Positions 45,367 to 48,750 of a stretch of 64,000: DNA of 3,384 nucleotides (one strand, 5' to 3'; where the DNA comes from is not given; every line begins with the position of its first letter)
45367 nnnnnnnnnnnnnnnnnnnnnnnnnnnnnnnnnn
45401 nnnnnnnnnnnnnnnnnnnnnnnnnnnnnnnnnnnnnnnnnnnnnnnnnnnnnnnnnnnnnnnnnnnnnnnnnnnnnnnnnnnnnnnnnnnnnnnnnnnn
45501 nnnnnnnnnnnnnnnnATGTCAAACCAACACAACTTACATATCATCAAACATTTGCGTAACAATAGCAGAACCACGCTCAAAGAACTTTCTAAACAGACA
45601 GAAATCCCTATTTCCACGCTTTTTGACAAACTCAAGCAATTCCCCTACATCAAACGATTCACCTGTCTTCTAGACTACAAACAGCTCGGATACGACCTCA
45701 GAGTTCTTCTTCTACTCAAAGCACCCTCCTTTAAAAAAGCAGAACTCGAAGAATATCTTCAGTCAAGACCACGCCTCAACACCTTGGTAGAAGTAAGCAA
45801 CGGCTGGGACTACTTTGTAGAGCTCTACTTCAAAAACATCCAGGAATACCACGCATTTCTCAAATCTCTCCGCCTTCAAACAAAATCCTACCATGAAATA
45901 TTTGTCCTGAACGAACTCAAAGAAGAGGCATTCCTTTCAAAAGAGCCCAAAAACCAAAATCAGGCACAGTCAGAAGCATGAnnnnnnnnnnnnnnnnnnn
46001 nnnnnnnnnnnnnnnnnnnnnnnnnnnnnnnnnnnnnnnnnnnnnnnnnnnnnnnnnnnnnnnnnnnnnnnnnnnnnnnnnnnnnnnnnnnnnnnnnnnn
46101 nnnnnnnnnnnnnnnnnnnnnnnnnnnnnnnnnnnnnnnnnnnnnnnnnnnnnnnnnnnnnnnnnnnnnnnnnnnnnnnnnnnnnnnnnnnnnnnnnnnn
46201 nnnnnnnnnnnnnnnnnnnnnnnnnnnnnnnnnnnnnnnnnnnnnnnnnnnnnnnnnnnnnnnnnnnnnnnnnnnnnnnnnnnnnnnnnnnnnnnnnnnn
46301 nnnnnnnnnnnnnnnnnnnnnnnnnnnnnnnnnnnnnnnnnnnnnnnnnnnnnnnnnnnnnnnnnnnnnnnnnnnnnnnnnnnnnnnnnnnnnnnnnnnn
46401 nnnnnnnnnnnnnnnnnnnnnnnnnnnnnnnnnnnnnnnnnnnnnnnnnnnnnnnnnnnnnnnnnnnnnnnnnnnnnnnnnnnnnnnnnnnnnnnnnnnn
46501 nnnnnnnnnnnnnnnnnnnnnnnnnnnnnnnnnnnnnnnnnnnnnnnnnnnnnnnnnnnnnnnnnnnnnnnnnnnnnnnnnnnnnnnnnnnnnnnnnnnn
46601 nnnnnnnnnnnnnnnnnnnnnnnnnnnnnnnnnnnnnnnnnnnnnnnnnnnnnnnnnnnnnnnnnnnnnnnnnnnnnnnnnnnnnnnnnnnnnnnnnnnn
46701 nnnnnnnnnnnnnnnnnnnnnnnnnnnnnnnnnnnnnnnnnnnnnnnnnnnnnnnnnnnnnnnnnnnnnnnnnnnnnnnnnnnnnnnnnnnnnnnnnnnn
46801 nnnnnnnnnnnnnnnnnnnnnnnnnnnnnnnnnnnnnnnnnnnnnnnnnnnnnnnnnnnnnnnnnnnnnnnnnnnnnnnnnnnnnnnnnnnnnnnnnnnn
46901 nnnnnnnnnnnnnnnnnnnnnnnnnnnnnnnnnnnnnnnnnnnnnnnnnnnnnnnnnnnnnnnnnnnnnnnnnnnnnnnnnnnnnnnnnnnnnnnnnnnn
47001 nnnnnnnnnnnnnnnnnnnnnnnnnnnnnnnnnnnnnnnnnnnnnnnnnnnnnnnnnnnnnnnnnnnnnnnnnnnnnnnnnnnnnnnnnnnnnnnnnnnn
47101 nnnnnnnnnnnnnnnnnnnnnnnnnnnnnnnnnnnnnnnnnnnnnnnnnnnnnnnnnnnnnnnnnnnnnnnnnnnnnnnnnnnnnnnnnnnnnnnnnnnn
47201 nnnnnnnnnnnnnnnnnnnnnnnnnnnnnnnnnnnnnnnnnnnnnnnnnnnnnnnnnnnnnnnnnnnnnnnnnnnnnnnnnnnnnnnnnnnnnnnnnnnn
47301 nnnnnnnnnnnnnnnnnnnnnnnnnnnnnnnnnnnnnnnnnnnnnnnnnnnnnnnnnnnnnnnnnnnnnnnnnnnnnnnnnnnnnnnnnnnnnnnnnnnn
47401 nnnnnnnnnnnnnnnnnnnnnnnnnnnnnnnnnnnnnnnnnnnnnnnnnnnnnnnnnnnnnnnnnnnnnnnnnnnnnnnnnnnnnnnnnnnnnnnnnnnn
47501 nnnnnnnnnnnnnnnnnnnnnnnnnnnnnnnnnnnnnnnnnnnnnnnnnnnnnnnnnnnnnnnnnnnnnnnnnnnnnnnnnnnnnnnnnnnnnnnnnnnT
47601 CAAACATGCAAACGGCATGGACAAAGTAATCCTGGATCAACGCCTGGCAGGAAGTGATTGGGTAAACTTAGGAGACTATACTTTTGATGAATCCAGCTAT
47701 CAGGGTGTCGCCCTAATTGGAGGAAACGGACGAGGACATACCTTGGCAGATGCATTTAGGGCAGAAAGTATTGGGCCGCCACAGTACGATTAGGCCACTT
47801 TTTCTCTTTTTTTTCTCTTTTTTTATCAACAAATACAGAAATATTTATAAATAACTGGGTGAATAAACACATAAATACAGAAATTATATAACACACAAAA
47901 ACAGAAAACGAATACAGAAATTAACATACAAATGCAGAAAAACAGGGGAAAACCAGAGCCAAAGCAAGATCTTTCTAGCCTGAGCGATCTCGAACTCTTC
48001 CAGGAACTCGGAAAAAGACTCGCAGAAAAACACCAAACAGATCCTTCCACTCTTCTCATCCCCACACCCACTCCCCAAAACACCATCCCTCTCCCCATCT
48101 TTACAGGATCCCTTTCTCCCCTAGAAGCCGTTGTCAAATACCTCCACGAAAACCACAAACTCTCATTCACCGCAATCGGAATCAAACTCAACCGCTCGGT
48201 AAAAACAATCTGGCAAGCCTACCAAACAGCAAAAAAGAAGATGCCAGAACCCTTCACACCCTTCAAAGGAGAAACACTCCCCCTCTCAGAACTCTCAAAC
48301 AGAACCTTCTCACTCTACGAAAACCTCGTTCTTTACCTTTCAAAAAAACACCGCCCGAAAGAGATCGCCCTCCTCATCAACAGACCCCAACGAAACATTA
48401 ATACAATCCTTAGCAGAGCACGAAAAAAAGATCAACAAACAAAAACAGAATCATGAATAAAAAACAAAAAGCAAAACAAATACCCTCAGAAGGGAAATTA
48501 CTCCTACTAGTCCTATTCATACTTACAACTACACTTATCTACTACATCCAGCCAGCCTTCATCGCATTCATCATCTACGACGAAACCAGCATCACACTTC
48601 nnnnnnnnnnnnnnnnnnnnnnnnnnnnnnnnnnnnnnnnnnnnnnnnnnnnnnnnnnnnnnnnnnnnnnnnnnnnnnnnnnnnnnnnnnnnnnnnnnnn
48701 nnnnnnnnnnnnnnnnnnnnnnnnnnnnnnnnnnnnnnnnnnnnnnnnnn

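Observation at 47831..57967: Giant 2750-aa FG-GAP/LamG glycoprotein with a dedicated small HTH gene and an upstream array of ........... repeats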

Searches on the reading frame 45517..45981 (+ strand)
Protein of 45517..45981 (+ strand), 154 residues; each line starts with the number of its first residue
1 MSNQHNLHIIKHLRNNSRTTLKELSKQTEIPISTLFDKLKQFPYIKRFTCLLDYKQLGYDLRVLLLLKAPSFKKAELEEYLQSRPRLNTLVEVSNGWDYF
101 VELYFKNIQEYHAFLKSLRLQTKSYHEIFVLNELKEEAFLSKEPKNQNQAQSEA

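Call 5: search_protein_families(library=pfam, proteins=[window:45517-45981:+], max_evalue=0.01)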
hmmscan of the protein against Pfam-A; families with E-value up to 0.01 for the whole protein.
window:45517-45981:+ (154 aa): 3 families
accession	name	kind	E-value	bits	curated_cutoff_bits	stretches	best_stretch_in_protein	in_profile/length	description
PF01037.27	AsnC_trans_reg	-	9.3e-05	22.7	25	1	75-118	12-56/73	Lrp/AsnC ligand binding domain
PF13412.12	HTH_24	-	0.00051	20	21.9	1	5-36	4-35/48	Winged helix-turn-helix DNA-binding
PF12651.13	RHH_3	-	0.0024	18.2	21.6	1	20-38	16-34/44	Ribbon-helix-helix domain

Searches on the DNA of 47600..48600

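Call 89: search_rna_families(source=window, start=47600, end=48600, threshold=evalue, max_evalue=1)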
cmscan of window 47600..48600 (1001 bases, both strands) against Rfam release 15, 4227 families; matches with E-value up to 1: 0.
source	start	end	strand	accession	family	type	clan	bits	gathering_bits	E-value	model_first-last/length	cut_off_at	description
